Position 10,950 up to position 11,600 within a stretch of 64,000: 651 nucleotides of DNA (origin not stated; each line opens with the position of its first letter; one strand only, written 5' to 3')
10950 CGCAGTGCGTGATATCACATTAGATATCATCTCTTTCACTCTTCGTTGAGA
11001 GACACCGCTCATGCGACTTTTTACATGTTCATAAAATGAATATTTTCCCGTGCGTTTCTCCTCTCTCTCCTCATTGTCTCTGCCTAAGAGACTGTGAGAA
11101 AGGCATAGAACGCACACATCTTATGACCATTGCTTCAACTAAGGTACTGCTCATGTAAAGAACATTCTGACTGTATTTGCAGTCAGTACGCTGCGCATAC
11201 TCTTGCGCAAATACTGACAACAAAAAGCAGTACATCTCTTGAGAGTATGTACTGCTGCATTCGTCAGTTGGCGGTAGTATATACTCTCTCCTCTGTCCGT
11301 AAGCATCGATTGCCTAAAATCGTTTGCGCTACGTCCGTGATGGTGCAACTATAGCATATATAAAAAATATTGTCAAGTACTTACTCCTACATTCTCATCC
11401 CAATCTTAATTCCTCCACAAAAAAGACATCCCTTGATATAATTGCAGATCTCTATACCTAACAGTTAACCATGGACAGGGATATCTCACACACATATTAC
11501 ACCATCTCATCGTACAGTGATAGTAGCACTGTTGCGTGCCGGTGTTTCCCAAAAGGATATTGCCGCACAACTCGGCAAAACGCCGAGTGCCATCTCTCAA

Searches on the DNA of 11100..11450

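Call 90: search_rna_families(source=window, start=11100, end=11450, threshold=evalue, max_evalue=10, show_alignments=2)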
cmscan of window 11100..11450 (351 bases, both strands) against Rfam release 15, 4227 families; matches with E-value up to 10: 1.
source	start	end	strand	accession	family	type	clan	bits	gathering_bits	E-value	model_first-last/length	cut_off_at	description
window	11204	11285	+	RF00764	mir-191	Gene; miRNA;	-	16.4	54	0.62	1-91/91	no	mir-191 microRNA precursor family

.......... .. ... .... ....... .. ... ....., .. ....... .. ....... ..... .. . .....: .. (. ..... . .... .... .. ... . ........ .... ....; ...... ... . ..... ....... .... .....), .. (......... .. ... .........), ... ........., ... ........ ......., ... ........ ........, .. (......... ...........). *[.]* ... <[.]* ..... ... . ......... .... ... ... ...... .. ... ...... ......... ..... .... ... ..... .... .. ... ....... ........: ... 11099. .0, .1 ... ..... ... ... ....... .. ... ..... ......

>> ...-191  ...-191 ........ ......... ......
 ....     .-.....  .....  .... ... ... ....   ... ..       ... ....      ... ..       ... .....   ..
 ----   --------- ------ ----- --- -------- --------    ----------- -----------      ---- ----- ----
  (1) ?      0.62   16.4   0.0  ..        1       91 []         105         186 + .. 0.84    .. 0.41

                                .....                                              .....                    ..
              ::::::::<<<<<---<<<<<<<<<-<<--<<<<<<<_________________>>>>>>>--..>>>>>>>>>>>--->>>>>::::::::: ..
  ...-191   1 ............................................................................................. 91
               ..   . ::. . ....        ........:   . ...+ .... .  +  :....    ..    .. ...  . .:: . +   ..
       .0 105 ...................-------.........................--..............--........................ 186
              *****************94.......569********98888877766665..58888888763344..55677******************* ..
